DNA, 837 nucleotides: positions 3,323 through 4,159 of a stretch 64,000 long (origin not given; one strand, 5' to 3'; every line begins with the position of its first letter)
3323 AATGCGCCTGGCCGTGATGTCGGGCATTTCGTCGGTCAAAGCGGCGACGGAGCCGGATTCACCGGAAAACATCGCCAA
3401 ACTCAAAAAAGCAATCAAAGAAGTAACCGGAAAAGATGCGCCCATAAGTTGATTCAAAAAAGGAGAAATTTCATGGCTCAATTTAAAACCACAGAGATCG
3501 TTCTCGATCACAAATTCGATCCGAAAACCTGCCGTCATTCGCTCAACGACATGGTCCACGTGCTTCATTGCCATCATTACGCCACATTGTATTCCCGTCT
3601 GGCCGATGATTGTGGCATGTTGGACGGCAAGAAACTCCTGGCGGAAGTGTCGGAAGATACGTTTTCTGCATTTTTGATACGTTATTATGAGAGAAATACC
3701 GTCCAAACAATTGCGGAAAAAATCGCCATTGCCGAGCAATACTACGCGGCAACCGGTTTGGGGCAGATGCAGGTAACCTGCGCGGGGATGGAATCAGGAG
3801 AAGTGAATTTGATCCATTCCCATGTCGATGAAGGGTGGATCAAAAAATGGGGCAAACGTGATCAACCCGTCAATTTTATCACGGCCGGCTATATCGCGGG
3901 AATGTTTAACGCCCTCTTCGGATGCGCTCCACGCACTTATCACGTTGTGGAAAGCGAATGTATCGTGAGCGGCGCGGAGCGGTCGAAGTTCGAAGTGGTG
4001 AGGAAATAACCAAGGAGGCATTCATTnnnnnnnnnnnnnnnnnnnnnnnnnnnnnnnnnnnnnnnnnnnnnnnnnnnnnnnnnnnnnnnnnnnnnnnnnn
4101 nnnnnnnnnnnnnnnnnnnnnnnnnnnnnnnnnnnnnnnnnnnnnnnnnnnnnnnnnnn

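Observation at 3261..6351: Operon coupling a small helical protein and two tandem V4R-domain proteins to a chemoreceptor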

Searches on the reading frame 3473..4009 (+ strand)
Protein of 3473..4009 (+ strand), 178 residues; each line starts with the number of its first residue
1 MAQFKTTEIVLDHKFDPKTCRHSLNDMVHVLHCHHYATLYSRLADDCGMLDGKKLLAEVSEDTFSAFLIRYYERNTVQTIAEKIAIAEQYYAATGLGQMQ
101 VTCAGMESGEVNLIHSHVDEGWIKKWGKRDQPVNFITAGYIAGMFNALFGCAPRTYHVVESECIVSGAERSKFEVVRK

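Call 4: search_protein_families(library=pfam, proteins=[window:3473-4009:+], max_evalue=0.01)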
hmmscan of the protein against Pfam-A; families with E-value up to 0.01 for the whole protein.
window:3473-4009:+ (178 aa): 1 family
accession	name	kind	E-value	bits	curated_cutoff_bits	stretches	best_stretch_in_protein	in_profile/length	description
PF02830.23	V4R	-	1.7e-05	25.2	31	1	125-176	13-61/62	V4R domain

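Call 6: search_protein_families(library=ncbifam, proteins=[window:3473-4009:+], max_evalue=0.1)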
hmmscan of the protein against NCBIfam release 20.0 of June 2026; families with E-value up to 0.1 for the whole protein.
window:3473-4009:+ (178 aa): 0 families

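Call 8: find_homologous_proteins(query=window:3473-4009:+)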
Query window:3473-4009:+ (178 aa): 544 proteins with E <= 0.001 among 613 candidates; the best 120 are listed.
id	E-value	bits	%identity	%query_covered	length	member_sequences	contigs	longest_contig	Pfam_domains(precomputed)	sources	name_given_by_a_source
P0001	1.1e-109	382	93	100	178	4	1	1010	-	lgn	-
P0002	6.0e-89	314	75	100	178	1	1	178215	-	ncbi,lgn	-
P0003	9.1e-81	288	71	100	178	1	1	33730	-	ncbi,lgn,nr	ncbi:MAG: hypothetical protein JXQ73_25785 [Phycisphaerae bacterium]|nr:hypothetical protein [Phycis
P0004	2.7e-80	286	72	99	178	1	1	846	-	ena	-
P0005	1.2e-79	284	69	100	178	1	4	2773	-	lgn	-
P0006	4.7e-78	279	71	97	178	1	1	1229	-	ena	-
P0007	1.2e-76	274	70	99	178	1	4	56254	-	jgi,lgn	-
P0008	1.6e-76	274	71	99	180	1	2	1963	-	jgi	jgi:hypothetical protein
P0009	5.4e-76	272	69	100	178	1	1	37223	-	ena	-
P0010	7.3e-76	272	65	99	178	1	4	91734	-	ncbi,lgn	-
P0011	9.1e-76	272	65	100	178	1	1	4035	-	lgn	-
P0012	1.2e-75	271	67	98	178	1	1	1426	-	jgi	jgi:hypothetical protein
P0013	2.6e-75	270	65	100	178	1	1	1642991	-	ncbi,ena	-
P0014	4.0e-75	269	67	98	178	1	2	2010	-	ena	-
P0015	9.7e-75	268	66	99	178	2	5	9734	-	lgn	-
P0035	6.2e-71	256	63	98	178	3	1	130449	-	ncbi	-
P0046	1.3e-69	252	63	99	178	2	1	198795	-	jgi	jgi:predicted hydrocarbon binding protein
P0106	2.9e-64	234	59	94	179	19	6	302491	-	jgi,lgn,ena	jgi:hypothetical protein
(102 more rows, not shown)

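Call 25: search_solved_structures(query=A1, max_evalue=10, show_alignments=2)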
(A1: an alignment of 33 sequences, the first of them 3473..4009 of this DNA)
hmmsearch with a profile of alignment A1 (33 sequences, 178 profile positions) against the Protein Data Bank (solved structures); distinct sequences matched with E-value up to 10: 0.

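Call 29: predict_structure(alignment_id=A1)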
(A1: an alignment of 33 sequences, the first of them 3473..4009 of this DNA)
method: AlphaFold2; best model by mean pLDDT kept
length: 178 residues; sequences in the alignment: 33
mean_pLDDT: 91.8   pTM: 0.88
mean pLDDT of the five models: 91.8, 91.1, 90.1, 90.1, 87.9
residues with pLDDT >= 90: 138; 70-90: 31; 50-70: 8; < 50: 1
segments of 3 or more residues with pLDDT < 50: none
pLDDT, mean of each block of 10 residues (from residue 1): 70 91 84 75 90 95 95 94 96 92 98 94 95 96 98 98 95 98
secondary structure, 60 per line:
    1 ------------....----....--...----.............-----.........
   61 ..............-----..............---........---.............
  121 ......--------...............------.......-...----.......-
elements in order: E13-16 E21-24 E27-29 H34-46 H52-74 H80-93 E97-104 E108-116 H117-126 H135-149 E156-162 E171-177

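Call 36: fold_search(model_id=the predicted structure, library=pdb)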
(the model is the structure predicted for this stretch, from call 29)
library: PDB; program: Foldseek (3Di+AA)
matches with E <= 10: 227; with E <= 0.001: 33
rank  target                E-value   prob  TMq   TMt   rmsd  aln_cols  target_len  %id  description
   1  5frw_A                3.1e-09  1.00  0.77  0.69   2.9       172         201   16  crystal structure of the phenol-responsive sensory domain of the transcription activator PoxR with Phenol (released 2016-04-06)
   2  5kbi_A                4.9e-09  1.00  0.78  0.70   2.7       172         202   16  CRYSTAL STRUCTURE OF THE AROMATIC SENSOR DOMAIN OF MOPR IN COMPLEX WITH CATACHOL (released 2016-07-13)
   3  5kbh_A                5.2e-09  1.00  0.76  0.67   2.9       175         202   16  CRYSTAL STRUCTURE OF THE AROMATIC SENSOR DOMAIN OF MOPR IN COMPLEX WITH 3-CHLORO-PHENOL (released 2016-07-13)
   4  5kbe_A                6.2e-09  1.00  0.77  0.70   2.8       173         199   17  CRYSTAL STRUCTURE OF THE AROMATIC SENSOR DOMAIN OF MOPR IN COMPLEX WITH PHENOL (released 2016-07-13)
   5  5kbi_B                8.9e-09  1.00  0.76  0.68   3.0       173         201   17  CRYSTAL STRUCTURE OF THE AROMATIC SENSOR DOMAIN OF MOPR IN COMPLEX WITH CATACHOL (released 2016-07-13)
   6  5kbg_A                1.1e-08  1.00  0.76  0.67   2.9       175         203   16  CRYSTAL STRUCTURE OF THE AROMATIC SENSOR DOMAIN OF MOPR IN COMPLEX WITH OCRESOL (released 2016-07-13)
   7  5frz_A                1.3e-08  1.00  0.77  0.71   2.9       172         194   16  crystal structure of the phenol-responsive sensory domain of the transcription activator PoxR with 3,4-dimethylphenol (released 2016-03-30)
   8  5kbe_B                1.6e-08  1.00  0.76  0.67   2.9       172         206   16  CRYSTAL STRUCTURE OF THE AROMATIC SENSOR DOMAIN OF MOPR IN COMPLEX WITH PHENOL (released 2016-07-13)
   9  5frv_A                1.8e-08  1.00  0.77  0.69   2.8       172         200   16  crystal structure of the phenol-responsive sensory domain of the transcription activator PoxR in complex with 4-methyl (released 2016-03-30)
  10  5fru_A                1.8e-08  1.00  0.77  0.71   2.8       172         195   16  crystal structure of the phenol-responsive sensory domain of the transcription activator PoxR (released 2016-03-30)
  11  5frw_B                2.4e-08  1.00  0.77  0.70   2.9       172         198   16  crystal structure of the phenol-responsive sensory domain of the transcription activator PoxR with Phenol (released 2016-04-06)
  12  7vqf                  2.4e-08  1.00  0.77  0.72   2.8       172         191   16  Phenol binding protein, MopR (released 2022-09-07)
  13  5kbg_B                3.2e-08  1.00  0.76  0.68   2.9       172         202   16  CRYSTAL STRUCTURE OF THE AROMATIC SENSOR DOMAIN OF MOPR IN COMPLEX WITH OCRESOL (released 2016-07-13)
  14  5kbh_B                4.0e-08  1.00  0.76  0.68   2.9       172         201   16  CRYSTAL STRUCTURE OF THE AROMATIC SENSOR DOMAIN OF MOPR IN COMPLEX WITH 3-CHLORO-PHENOL (released 2016-07-13)
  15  5frx_A                4.5e-08  1.00  0.77  0.71   2.9       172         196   16  crystal structure of the phenol-responsive sensory domain of the transcription activator PoxR in complex with 4-nitrop (released 2016-03-30)
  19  2osd                  2.6e-05  1.00  0.51  0.59   4.4       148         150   16  Crystal structure of a vinyl-4-reductase family protein (mj_1460) from methanocaldococcus jannaschii dsm at 2.40 A resol (released 2007-02-20)
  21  2oso                  8.8e-05  1.00  0.51  0.57   4.3       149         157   15  Crystal structure of a vinyl-4-reductase family protein (mj_1460) from methanocaldococcus jannaschii dsm at 1.90 A resol (released 2007-02-20)
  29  2c0j_A                4.5e-04  1.00  0.50  0.55   5.3       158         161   11  Crystal structure of the bet3-trs33 heterodimer (released 2006-02-07)
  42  2j3r_A                2.1e-03  1.00  0.51  0.55   4.8       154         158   10  The crystal structure of the bet3-trs31 heterodimer. (released 2006-11-27)
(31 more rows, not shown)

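Call 44: find_encoding_contigs(protein=P0106, flank=7000, max_places=4)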
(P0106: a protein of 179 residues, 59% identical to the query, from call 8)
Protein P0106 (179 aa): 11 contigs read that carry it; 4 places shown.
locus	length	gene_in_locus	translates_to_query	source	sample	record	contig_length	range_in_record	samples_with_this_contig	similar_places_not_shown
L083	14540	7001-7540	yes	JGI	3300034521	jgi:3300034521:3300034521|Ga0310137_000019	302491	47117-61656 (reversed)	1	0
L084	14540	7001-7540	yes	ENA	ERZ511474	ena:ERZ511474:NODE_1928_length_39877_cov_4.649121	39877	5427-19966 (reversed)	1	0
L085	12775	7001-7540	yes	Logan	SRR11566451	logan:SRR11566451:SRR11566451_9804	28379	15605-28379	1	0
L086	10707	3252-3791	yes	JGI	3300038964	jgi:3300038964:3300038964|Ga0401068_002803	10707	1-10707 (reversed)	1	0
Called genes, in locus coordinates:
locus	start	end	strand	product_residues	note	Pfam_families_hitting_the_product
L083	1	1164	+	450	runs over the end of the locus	PF01235:Na_Ala_symp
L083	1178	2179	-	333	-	PF02826:2-Hacid_dh_C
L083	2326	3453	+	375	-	PF00514:Arm (faint), PF08331:QueG_DUF1730, PF13187:Fer4_9 (faint), PF00037:Fer4 (faint), PF02985:HEAT (faint), PF13484:Fer4_16, PF03130:HEAT_PBS (faint), PF13646:HEAT_2, +1 more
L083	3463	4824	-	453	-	PF01738:DLH (faint), PF13026:DUF3887, PF20434:BD-FAE (faint), PF12146:Hydrolase_4, PF12697:Abhydrolase_6, PF20408:Abhydrolase_11 (faint), PF00326:Peptidase_S9 (weak), PF07859:Abhydrolase_3 (weak)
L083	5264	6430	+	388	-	PF00266:Aminotran_5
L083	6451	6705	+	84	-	-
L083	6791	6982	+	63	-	-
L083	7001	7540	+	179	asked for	-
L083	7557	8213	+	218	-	-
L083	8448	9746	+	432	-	PF03773:ArsP_1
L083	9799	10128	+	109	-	PF12840:HTH_20, PF01022:HTH_5, PF09339:HTH_IclR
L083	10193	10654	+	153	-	PF00085:Thioredoxin, PF13098:Thioredoxin_2, PF13899:Thioredoxin_7 (weak)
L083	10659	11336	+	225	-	PF02683:DsbD_TM, PF13386:DsbD_2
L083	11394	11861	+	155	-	PF08534:Redoxin, PF00578:AhpC-TSA, PF13098:Thioredoxin_2 (weak), PF13905:Thioredoxin_8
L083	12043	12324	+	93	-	PF08859:DGC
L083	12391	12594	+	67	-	PF13192:Thioredoxin_3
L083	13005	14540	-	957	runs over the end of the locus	-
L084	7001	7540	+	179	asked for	-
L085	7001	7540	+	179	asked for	-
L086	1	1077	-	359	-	?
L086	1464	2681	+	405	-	PF00266:Aminotran_5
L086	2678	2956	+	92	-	-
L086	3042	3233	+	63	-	-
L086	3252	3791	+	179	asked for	-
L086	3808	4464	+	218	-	-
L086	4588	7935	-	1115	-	-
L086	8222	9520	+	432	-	PF03773:ArsP_1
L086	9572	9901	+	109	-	PF12840:HTH_20, PF01022:HTH_5, PF09339:HTH_IclR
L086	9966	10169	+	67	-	PF13192:Thioredoxin_3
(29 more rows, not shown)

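Call 45: find_encoding_contigs(protein=P0046, flank=7000, max_places=2)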
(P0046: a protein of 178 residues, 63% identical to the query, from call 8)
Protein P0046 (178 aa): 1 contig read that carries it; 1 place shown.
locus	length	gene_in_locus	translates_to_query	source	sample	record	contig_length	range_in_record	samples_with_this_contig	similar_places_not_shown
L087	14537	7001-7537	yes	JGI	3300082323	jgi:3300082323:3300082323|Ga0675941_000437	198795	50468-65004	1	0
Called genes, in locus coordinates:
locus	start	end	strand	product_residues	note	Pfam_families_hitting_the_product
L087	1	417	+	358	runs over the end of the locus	PF02445:NadA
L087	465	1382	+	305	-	PF02661:Fic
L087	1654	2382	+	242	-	PF01725:Ham1p_like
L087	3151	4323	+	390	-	PF00015:MCPsignal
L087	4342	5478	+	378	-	PF00266:Aminotran_5, PF00155:Aminotran_1_2 (weak), PF01053:Cys_Met_Meta_PP (weak)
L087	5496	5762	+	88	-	-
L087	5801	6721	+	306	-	PF11231:DUF3034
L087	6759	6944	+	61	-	-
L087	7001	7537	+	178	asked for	-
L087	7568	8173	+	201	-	-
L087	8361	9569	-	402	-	-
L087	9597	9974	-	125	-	-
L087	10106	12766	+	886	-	PF03781:FGE-sulfatase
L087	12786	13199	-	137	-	PF00027:cNMP_binding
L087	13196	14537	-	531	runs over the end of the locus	PF00389:2-Hacid_dh, PF02826:2-Hacid_dh_C, PF19304:PGDH_inter, PF01842:ACT (weak)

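Call 46: find_encoding_contigs(protein=P0035, flank=7000, max_places=2)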
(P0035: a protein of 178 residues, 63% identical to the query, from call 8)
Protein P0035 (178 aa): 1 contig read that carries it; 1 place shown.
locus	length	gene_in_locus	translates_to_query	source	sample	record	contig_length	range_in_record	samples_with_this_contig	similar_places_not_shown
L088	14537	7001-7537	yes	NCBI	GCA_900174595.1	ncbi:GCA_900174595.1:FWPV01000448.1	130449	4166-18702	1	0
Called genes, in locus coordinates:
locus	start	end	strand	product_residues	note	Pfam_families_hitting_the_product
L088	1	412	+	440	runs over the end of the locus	PF01041:DegT_DnrJ_EryC1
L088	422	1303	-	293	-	PF13424:TPR_12 (faint), PF13428:TPR_14 (faint), PF00515:TPR_1 (weak), PF07719:TPR_2 (weak), PF13174:TPR_6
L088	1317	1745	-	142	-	PF01809:YidD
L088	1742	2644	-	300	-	PF13580:SIS_2, PF22198:GKRP_SIS_2 (weak), PF22645:GKRP_SIS_N, PF20741:GKRP-like_C (weak)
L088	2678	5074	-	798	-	PF02638:GHL10, PF13200:DUF4015 (weak)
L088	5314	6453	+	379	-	PF00266:Aminotran_5, PF01041:DegT_DnrJ_EryC1, PF01053:Cys_Met_Meta_PP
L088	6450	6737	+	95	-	-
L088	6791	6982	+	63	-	-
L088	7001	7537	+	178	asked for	-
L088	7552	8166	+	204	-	-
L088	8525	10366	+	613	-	PF22842:Pel9A-like_beta_helix, PF14592:Chondroitinas_B (faint), PF05048:NosD (faint), PF13229:Beta_helix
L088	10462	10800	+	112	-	PF02261:Asp_decarbox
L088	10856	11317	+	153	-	-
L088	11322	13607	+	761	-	PF00413:Peptidase_M10, PF23914:TPR_CcmH_CycH (weak), PF13424:TPR_12 (weak), PF00515:TPR_1 (weak), PF14559:TPR_19 (weak), PF13424:TPR_12, PF13432:TPR_16 (weak), PF00515:TPR_1 (weak), +20 more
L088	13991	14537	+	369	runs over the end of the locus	PF00884:Sulfatase, PF16347:SGSH_C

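Call 64: search_protein_families(library=pfam, proteins=[window:3473-4009:+], max_evalue=10)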
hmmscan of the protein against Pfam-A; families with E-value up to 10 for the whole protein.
window:3473-4009:+ (178 aa): 1 family
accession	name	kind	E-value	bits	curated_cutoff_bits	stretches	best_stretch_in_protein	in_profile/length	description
PF02830.23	V4R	-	1.7e-05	25.2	31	1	125-176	13-61/62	V4R domain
